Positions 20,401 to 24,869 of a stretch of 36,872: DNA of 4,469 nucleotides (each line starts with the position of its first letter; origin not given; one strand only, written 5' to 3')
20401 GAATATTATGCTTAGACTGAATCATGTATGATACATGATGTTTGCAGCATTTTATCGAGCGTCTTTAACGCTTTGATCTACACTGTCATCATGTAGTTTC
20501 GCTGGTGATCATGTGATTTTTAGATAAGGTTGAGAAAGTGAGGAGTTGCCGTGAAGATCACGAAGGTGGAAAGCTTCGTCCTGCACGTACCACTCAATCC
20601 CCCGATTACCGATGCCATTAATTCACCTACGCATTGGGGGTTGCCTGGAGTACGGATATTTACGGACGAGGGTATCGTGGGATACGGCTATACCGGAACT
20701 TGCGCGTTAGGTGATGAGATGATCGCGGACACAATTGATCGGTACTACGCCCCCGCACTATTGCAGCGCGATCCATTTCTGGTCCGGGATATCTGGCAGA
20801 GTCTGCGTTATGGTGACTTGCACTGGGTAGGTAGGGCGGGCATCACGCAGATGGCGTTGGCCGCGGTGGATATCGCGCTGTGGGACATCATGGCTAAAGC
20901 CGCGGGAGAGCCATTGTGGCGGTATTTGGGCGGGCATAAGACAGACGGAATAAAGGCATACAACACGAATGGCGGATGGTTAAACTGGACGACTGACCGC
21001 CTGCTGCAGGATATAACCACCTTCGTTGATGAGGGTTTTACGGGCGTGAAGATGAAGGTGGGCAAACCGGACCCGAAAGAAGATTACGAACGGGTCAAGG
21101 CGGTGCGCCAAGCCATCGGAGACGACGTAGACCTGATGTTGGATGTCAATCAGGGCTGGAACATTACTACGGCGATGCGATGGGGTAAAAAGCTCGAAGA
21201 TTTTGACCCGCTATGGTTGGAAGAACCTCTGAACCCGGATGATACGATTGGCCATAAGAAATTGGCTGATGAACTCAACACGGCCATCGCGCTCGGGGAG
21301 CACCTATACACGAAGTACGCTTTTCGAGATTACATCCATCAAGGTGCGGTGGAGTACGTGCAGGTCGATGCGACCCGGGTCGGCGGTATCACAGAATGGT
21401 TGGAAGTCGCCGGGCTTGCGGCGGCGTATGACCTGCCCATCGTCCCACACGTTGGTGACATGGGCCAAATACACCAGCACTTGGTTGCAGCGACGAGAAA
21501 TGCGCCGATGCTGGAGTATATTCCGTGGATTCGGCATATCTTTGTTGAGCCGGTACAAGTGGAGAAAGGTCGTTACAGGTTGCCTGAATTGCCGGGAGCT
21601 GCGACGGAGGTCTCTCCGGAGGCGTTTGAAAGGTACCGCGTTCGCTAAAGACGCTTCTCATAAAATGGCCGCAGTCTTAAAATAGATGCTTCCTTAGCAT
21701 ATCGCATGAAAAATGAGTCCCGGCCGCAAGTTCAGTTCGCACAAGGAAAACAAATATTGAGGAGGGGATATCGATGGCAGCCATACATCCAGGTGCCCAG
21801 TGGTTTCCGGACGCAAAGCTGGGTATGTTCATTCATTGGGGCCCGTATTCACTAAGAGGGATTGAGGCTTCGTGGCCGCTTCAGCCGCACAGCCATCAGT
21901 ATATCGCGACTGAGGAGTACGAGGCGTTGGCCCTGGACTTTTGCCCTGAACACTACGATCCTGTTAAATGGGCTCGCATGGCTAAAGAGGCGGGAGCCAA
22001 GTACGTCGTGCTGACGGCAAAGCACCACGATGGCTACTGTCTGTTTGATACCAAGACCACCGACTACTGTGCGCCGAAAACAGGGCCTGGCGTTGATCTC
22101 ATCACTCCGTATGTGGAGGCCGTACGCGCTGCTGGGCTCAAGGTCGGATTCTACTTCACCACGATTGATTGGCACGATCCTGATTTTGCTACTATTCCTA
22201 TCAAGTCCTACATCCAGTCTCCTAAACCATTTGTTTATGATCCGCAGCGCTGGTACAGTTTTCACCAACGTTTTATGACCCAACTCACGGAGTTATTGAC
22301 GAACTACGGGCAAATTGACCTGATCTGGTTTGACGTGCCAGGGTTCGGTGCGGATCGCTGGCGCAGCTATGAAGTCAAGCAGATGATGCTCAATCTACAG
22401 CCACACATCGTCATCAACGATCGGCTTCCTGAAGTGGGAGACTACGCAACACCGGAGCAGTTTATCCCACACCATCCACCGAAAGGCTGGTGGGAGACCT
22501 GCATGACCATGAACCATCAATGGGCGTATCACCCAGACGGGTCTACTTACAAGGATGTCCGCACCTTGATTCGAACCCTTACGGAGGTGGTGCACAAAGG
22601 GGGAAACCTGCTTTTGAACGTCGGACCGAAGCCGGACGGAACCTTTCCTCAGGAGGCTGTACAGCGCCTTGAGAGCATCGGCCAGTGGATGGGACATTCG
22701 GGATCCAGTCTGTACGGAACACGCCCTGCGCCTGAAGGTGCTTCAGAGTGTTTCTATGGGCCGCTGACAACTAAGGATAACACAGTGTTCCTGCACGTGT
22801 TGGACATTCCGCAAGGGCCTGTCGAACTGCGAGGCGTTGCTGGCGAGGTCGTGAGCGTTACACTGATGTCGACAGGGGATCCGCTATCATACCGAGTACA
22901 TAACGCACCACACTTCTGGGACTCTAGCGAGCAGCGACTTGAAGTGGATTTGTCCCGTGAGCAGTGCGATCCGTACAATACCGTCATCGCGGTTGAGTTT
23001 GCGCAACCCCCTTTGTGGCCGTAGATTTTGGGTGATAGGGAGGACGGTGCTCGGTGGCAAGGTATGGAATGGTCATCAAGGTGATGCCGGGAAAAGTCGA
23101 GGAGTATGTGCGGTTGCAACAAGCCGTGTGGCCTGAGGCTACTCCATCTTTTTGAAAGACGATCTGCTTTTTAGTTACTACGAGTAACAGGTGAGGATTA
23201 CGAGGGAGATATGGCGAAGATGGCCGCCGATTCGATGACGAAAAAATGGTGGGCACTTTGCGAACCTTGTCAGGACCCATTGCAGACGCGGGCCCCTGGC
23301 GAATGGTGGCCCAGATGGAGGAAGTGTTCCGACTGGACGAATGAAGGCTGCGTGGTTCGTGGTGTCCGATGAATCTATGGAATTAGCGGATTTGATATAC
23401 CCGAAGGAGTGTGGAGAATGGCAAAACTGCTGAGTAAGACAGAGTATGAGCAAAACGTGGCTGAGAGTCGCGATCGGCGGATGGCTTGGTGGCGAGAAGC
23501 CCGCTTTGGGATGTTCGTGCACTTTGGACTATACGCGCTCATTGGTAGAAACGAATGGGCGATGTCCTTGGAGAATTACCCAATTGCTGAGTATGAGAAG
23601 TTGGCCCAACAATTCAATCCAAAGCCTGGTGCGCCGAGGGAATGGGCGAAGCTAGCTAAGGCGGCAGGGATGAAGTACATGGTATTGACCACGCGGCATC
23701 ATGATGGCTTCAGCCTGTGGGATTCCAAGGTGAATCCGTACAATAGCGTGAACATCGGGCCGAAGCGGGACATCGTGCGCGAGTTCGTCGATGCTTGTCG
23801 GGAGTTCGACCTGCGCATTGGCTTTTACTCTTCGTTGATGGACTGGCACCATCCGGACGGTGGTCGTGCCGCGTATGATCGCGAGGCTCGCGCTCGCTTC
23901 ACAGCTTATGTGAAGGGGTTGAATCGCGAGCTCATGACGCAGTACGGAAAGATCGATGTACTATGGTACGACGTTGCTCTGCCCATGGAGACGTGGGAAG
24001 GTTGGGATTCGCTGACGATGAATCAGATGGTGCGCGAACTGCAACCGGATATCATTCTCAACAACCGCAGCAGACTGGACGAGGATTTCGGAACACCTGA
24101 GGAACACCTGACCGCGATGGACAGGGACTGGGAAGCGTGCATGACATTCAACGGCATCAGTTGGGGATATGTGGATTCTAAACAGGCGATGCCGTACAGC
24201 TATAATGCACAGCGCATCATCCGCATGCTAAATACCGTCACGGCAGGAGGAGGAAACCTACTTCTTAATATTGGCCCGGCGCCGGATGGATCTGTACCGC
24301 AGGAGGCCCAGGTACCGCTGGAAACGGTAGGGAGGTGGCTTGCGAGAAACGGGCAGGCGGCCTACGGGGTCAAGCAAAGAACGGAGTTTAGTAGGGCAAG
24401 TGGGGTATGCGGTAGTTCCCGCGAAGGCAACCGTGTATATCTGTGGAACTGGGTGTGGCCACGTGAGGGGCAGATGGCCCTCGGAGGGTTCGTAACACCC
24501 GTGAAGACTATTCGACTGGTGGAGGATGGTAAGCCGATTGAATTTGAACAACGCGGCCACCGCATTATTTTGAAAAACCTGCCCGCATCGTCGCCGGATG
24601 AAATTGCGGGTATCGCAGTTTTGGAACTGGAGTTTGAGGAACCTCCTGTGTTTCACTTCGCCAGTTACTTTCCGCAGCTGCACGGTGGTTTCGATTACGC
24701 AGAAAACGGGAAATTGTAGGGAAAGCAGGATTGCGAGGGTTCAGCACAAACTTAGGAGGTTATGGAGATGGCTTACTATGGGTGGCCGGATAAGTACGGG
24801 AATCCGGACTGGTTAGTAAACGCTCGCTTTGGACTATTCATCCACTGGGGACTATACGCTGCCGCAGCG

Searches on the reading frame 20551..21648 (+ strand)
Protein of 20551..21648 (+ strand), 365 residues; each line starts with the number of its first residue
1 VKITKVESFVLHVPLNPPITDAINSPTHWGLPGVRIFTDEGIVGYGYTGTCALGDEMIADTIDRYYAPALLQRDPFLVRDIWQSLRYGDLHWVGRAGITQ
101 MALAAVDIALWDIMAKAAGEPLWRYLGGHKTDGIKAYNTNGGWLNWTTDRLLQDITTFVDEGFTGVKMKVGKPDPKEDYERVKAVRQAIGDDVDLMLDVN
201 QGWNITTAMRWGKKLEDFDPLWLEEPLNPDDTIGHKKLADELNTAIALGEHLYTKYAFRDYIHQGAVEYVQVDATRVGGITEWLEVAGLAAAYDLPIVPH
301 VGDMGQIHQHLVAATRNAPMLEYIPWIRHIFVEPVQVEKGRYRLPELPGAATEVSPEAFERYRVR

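Call 8: search_protein_families(library=pfam, proteins=[window:20551-21648:+])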
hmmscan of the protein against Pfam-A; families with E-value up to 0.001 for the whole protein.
window:20551-21648:+ (365 aa): 2 families
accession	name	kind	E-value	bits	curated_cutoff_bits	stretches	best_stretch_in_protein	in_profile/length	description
PF13378.12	MR_MLE_C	-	3.5e-67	226.7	29.4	1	155-357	6-218/219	Enolase C-terminal domain-like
PF02746.21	MR_MLE_N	-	1.4e-17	64.4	22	1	8-127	4-117/117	Mandelate racemase / muconate lactonizing enzyme, N-terminal domain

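Call 12: find_related_loci(query=window:20551-21648:+, collection=genome_contigs, flank=10000)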
Query window:20551-21648:+ (365 aa) in genome_contigs; peptide patterns used: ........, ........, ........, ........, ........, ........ (x = any residue, [..] = any of these).
599 stretches matched a pattern (row limit reached: there are more); 562 encode a relative of the query (tblastn E <= 1e-3); the best 80 are kept; 80 distinct loci.
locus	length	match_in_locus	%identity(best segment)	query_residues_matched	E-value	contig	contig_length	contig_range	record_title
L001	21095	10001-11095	79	1-365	0e+0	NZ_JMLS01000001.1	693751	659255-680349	Paenibacillus sp. UNC451MF BP97DRAFT_scaffold00001.1_C, whole genome shotgun sequence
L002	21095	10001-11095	79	1-365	0e+0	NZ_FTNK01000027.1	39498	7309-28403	Paenibacillus macquariensis strain ATCC 23464, whole genome shotgun sequence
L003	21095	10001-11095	79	1-365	0e+0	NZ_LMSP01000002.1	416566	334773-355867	Paenibacillus sp. Soil787 contig_10, whole genome shotgun sequence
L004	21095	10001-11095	78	1-365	0e+0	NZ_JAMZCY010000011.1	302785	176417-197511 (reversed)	Cohnella sp. WQ 127256 Scaffold10_1, whole genome shotgun sequence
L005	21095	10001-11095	79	1-365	0e+0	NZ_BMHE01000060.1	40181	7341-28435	Paenibacillus marchantiophytorum strain CGMCC 1.15043 sequence060, whole genome shotgun sequence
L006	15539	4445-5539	78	1-365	0e+0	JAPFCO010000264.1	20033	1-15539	MAG: Pseudogracilibacillus sp. isolate bin_1_DannyCat k141_35260, whole genome shotgun sequence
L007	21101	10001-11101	79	1-365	0e+0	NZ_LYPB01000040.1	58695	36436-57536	Paenibacillus oryzisoli strain 1ZS3-15 C1386, whole genome shotgun sequence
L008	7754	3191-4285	77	1-365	0e+0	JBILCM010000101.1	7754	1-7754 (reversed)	MAG: Paenibacillus sp. isolate ME2016-06-23_3300042466_group7_bin65 Rohwer_bin1434_scaffold_7773_c1, whole genome shotgu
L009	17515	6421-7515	76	1-365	0e+0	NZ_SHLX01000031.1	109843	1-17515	Paenibacillus cymbidii strain R196 Scaffold31_1, whole genome shotgun sequence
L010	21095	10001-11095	76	1-365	0e+0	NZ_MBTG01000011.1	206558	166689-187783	Paenibacillus ferrarius strain CY1 CY1_scaffold19, whole genome shotgun sequence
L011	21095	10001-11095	77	1-365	0e+0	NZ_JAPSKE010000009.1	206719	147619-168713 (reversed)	MAG: Paenibacillus sp. isolate RH52_bin.008 NODE_33_length_206719_cov_4.900282, whole genome shotgun sequence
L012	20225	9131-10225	76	1-365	0e+0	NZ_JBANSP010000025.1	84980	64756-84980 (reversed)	Paenibacillus sp. YIM B09110 Scaffold25, whole genome shotgun sequence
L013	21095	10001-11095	75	1-365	0e+0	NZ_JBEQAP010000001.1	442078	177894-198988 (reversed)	MAG: Cohnella sp. isolate 03V1_S199.semibin_refined.110_sub NODE_17_length_442078_cov_3.117828, whole genome shotgun seq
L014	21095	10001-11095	75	1-365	0e+0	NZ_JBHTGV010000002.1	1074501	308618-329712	Cohnella sp. GCM10027633 strain CGMCC 1.60091 GCM70027633_22, whole genome shotgun sequence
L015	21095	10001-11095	76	1-365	0e+0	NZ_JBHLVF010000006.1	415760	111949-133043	Paenibacillus mendelii strain CCM 4839 platanus_K_default_8, whole genome shotgun sequence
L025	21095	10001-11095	75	1-365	0e+0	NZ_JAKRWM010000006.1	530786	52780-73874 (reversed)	Cohnella mopanensis strain YIM B01951 contig6, whole genome shotgun sequence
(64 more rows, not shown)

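Call 17: search_protein_families(library=ncbifam, proteins=[window:20551-21648:+])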
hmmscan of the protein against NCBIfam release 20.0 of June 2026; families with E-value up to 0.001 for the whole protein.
window:20551-21648:+ (365 aa): 18 families
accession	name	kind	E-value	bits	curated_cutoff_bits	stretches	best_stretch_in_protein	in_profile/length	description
NF047820.1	TalGalacDh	equivalog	1e-83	281.4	500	1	3-357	4-359/371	L-talarate/galactarate dehydratase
NF040866.1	AraD_Arch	equivalog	3.4e-62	210.6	650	1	34-364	37-371/372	arabinonate dehydratase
NF040790.2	glucon_galact_dh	equivalog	8.4e-50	169.7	750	1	34-364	28-371/390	bifunctional D-gluconate/D-galactonate dehydratase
NF010624.0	PRK14017.1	equivalog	1.2e-46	159.6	311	1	34-301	18-286/382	galactonate dehydratase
NF043051.1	ManoateDhtManD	equivalog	3.5e-45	154.5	550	2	34-179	20-159/403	D-mannonate dehydratase ManD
NF011654.0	PRK15072.1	subfamily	8.4e-42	143.4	430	2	34-179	20-159/404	D-galactonate dehydratase family protein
NF011968.0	PRK15440.1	equivalog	1.8e-36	125.9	393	1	35-324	63-341/395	L-rhamnonate dehydratase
TIGR02534.1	mucon_cyclo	subfamily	1.9e-31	109.5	334.95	1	3-363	1-366/368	muconate/chloromuconate family cycloisomerase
TIGR01928.1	menC_lowGC_arch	equivalog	1.3e-23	83.6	200.65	1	93-292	82-273/325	o-succinylbenzoate synthase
NF043002.1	HProlDhtase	equivalog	1.2e-22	80.2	500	1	1-291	1-283/366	cis-3-hydroxy-L-proline dehydratase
TIGR01927.1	menC_gam_Gplu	equivalog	5.2e-16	58.8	130.55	1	160-288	122-251/307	o-succinylbenzoate synthase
NF041118.1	A_G_epim_Thtga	equivalog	3.1e-14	52.8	500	1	104-296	99-286/341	L-Ala-D/L-Glu epimerase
NF042940.1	racemase_DgcA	equivalog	6e-14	52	400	1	102-298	84-267/323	N-acetyl-D-Glu racemase DgcA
NF002782.0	PRK02901.1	equivalog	2.2e-11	43.3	288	1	161-290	101-232/328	o-succinylbenzoate synthase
NF002739.0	PRK02714.1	equivalog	1.2e-10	41.4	259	1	147-274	118-248/320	o-succinylbenzoate synthase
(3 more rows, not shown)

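Call 22: search_solved_structures(query=window:20551-21648:+, max_evalue=1e-30)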
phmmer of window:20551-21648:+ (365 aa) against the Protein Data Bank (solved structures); distinct sequences matched with E-value up to 1e-30: 54.
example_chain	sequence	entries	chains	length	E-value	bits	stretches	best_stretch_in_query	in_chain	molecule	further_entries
3tj4_A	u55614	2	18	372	2.5e-109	368.8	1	1-362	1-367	Mandelate racemase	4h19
2pp0_A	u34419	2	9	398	9.7e-64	218.7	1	34-357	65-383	L-talarate/Galactarate Dehydratase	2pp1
2og9_A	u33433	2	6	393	1.1e-63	218.6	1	27-355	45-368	Mandelate racemase/muconate lactonizing enzyme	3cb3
2pp3_A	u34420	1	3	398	6.7e-63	216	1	34-357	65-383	L-talarate/galactarate dehydratase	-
5xd7_A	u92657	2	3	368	2.1e-59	204.5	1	6-364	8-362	3,6-anhydro-alpha-L-galactonate cycloisomerase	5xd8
5xd9_A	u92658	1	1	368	8.9e-59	202.4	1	6-364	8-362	3,6-anhydro-alpha-L-galactonate cycloisomerase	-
2ovl_A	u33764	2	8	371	8.8e-56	192.6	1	4-355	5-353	Putative racemase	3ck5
1yey_A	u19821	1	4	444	1.4e-53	185.3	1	132-360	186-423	L-fuconate dehydratase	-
2hne_A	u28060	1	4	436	1.6e-53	185.1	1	132-360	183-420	L-fuconate dehydratase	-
2hxt_A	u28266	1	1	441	1.6e-53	185.1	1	132-360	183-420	L-fuconate dehydratase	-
2hxu_A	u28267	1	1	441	1.1e-52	182.3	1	132-360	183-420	L-fuconate dehydratase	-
3stp_A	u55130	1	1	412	1.8e-51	178.4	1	35-326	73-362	Galactonate dehydratase, putative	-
4a35_A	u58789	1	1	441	2e-51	178.2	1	132-362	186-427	MITOCHONDRIAL ENOLASE SUPERFAMILY MEMBER 1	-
3ssz_A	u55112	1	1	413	2.6e-51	177.8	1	35-326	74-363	Mandelate racemase/muconate lactonizing enzyme, N-terminal domain protein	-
3ozm_A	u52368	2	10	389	1.1e-50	175.8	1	2-354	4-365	Putative mandelate racemase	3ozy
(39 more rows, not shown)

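Call 31: find_related_loci(query=window:20551-21648:+, collection=metagenome_contigs, flank=6000)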
Query window:20551-21648:+ (365 aa) in metagenome_contigs; peptide patterns used: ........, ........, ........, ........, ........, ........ (x = any residue, [..] = any of these).
600 stretches matched a pattern (row limit reached: there are more); 561 encode a relative of the query (tblastn E <= 1e-3); the best 80 are kept; 80 distinct loci.
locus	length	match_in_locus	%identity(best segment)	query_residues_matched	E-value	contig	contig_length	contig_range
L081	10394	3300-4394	78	1-365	0e+0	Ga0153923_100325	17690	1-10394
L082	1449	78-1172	76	1-365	0e+0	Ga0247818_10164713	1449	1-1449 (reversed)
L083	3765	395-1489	74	1-365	0e+0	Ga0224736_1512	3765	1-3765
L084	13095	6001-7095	74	1-365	0e+0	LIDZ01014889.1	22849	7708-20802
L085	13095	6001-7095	75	1-365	0e+0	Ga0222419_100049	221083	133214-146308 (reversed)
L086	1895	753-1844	61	1-364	2e-160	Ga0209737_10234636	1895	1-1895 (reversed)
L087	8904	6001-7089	63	1-364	6e-147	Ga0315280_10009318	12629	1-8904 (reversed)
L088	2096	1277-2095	77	1-273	7e-156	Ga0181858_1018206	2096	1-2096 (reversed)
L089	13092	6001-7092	57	1-364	3e-144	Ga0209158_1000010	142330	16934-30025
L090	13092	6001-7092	57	1-364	3e-144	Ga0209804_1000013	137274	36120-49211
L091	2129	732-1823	58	1-364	4e-153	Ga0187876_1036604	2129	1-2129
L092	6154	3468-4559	58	1-364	2e-143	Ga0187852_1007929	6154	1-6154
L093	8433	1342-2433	58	1-364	1e-142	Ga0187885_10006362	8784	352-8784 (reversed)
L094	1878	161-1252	53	1-364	5e-141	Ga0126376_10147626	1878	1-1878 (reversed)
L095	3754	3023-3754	78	1-244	1e-133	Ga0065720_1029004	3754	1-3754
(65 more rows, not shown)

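Call 32: find_encoding_contigs(protein=window:20551-21648:+, flank=3000, max_places=4)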
Protein window:20551-21648:+ (365 aa): 4 contigs read that carry it; 3 places shown.
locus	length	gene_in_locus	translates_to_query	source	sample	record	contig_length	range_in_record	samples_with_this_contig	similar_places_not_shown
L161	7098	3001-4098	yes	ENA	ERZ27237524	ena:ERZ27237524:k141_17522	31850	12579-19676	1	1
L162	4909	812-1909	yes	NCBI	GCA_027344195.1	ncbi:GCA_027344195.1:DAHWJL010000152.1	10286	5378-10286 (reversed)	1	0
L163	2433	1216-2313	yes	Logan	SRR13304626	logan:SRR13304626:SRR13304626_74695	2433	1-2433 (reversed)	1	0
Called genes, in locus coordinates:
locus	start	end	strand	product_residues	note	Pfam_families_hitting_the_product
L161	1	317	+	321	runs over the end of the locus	PF00248:Aldo_ket_red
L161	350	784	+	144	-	PF05025:RbsD_FucU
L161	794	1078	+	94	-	PF01522:Polysacc_deac_1 (weak)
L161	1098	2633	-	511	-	PF00884:Sulfatase, PF01663:Phosphodiest (weak), PF16347:SGSH_C (faint)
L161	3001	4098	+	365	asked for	PF02746:MR_MLE_N, PF13378:MR_MLE_C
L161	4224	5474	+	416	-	PF01120:Alpha_L_fucos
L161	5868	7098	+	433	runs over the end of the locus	PF01120:Alpha_L_fucos, PF14871:GHL6 (faint)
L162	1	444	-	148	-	?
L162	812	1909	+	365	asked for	PF02746:MR_MLE_N, PF13378:MR_MLE_C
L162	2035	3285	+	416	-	PF01120:Alpha_L_fucos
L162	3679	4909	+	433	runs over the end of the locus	PF01120:Alpha_L_fucos, PF14871:GHL6 (faint)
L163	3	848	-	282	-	?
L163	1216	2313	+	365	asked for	PF02746:MR_MLE_N, PF13378:MR_MLE_C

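Call 50: search_protein_families(library=pfam, proteins=[L025:8492-9157:+, L025:9198-9974:+, L025:9992-11098:+, L025:11337-11702:+, L025:11449-12327:+, L025:12324-13097:+, L025:13116-14015:+, L025:14341-16134:+, L025:16127-17725:+])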
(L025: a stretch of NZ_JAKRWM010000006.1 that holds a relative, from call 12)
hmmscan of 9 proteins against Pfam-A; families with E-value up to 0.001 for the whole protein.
L025:8492-9157:+ (221 aa): 2 families
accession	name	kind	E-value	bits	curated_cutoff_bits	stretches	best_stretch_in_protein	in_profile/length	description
PF07729.17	FCD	-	2.3e-15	57.6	24.3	1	82-210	1-124/125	FCD domain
PF00392.27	GntR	-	1.7e-14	53.6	27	1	10-72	1-64/64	Bacterial regulatory proteins, gntR family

L025:9198-9974:+ (258 aa): 8 families
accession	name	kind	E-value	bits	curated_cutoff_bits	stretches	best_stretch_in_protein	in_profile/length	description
PF13561.12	adh_short_C2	-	1.4e-63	215.1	27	1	19-254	3-235/236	Enoyl-(Acyl carrier protein) reductase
PF00106.31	adh_short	-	5.7e-60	202.6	26.6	1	11-203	1-194/195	short chain dehydrogenase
PF08659.16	KR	-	1.6e-20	74.2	22.6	1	12-171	2-162/180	KR domain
PF23441.1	SDR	-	7.5e-08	32.5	27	1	12-254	9-255/258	SDR-like rossmann domain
PF03435.24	Sacchrp_dh_NADP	-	0.0001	23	25.1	1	18-95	5-76/129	Saccharopine dehydrogenase NADP binding domain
PF01370.27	Epimerase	-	0.0001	22.2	20.9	1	14-98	2-75/240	NAD dependent epimerase/dehydratase family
PF01488.26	Shikimate_DH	-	0.0004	20.9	24.3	1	3-57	5-59/138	Shikimate / quinate 5-dehydrogenase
PF03807.23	F420_oxidored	-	0.00047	21.1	21.6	1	13-67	3-61/94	NADP oxidoreductase coenzyme F420-dependent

L025:9992-11098:+ (368 aa): 2 families
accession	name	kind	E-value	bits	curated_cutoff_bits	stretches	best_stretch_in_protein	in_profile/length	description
PF13378.12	MR_MLE_C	-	2.1e-63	214.4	29.4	1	156-358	4-216/219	Enolase C-terminal domain-like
PF02746.21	MR_MLE_N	-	7.1e-20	71.8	22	1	9-130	2-117/117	Mandelate racemase / muconate lactonizing enzyme, N-terminal domain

L025:11337-11702:+ (121 aa): 0 families

L025:11449-12327:+ (292 aa): 1 family
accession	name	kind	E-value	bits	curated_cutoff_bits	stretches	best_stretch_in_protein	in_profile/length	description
PF04909.20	Amidohydro_2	-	7.9e-46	157.5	26.4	1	3-275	1-289/289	Amidohydrolase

L025:12324-13097:+ (257 aa): 7 families
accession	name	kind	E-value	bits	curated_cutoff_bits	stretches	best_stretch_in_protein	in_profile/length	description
PF13561.12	adh_short_C2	-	2.1e-64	217.8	27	1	15-251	6-235/236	Enoyl-(Acyl carrier protein) reductase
PF00106.31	adh_short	-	4.7e-59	199.6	26.6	1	6-195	1-190/195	short chain dehydrogenase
PF08659.16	KR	-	3.4e-14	53.6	22.6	1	8-168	3-163/180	KR domain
PF23441.1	SDR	-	1.4e-06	28.3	27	1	70-252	77-256/258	SDR-like rossmann domain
PF01370.27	Epimerase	-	1e-05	25.5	20.9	1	8-191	1-176/240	NAD dependent epimerase/dehydratase family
PF08643.16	DUF1776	-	0.00049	20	25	1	95-185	105-197/294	Fungal family of unknown function (DUF1776)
PF02882.25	THF_DHG_CYH_C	-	0.00079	19.2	27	0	2-63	33-97/160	Tetrahydrofolate dehydrogenase/cyclohydrolase, NAD(P)-binding domain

L025:13116-14015:+ (299 aa): 1 family
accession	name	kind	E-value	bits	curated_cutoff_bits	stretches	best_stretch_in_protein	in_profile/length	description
PF01557.24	FAA_hydrolase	-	1e-75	254.5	23.9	1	89-295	1-213/214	Fumarylacetoacetate (FAA) hydrolase C-terminal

L025:14341-16134:+ (597 aa): 3 families
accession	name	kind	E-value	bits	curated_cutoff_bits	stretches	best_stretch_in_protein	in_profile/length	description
PF06580.19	His_kinase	-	5.6e-21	75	25.2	1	391-467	2-79/81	Histidine kinase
PF00672.30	HAMP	-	8.7e-13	48.8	25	1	324-374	2-52/53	HAMP domain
PF02518.31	HATPase_c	-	9.8e-10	39.3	26.4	1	489-590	6-109/111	Histidine kinase-, DNA gyrase B-, and HSP90-like ATPase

L025:16127-17725:+ (532 aa): 4 families
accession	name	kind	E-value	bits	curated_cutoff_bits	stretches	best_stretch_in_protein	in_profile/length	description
PF00072.30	Response_reg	-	2.4e-29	102.2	30.2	1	4-116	1-110/111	Response regulator receiver domain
PF12833.13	HTH_18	-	3.1e-18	66.3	33.6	1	448-526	1-79/80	Helix-turn-helix domain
PF00165.29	HTH_AraC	-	1.5e-16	60.5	26.6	2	497-524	14-40/42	Bacterial regulatory helix-turn-helix proteins, AraC family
PF17853.6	GGDEF_2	-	2.2e-09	38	24.5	1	157-287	5-114/116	GGDEF-like domain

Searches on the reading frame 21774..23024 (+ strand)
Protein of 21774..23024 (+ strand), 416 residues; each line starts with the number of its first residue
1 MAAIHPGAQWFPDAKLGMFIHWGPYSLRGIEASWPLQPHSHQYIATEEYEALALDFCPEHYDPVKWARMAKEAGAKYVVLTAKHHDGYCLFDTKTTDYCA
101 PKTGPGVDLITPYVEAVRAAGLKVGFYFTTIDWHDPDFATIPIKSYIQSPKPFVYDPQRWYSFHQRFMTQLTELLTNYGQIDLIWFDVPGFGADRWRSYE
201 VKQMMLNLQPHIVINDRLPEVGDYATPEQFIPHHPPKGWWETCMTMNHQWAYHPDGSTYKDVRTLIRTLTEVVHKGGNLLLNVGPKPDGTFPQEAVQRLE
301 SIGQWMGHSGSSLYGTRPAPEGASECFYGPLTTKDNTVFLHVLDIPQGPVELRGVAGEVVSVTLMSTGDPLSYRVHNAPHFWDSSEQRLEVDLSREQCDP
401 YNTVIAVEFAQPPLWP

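Call 8: search_protein_families(library=pfam, proteins=[window:21774-23024:+])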
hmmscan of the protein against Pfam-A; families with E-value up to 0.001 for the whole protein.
window:21774-23024:+ (416 aa): 2 families
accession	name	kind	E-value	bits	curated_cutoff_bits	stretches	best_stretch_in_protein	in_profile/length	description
PF01120.23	Alpha_L_fucos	-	7.9e-89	298.9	25.2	1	7-310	26-344/345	Alpha-L-fucosidase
PF14871.12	GHL6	-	0.00028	21.5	35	1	65-133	4-68/132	Hypothetical glycosyl hydrolase 6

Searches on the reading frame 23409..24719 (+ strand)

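Call 9: search_protein_families(library=pfam, proteins=[window:23409-24719:+])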
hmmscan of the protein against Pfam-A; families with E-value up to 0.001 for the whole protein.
window:23409-24719:+ (436 aa): 2 families
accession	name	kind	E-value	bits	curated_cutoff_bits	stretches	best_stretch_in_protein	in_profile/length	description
PF01120.23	Alpha_L_fucos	-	3.4e-82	277.1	25.2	1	6-316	7-345/345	Alpha-L-fucosidase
PF14871.12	GHL6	-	1.8e-05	25.4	35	1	77-141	3-64/132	Hypothetical glycosyl hydrolase 6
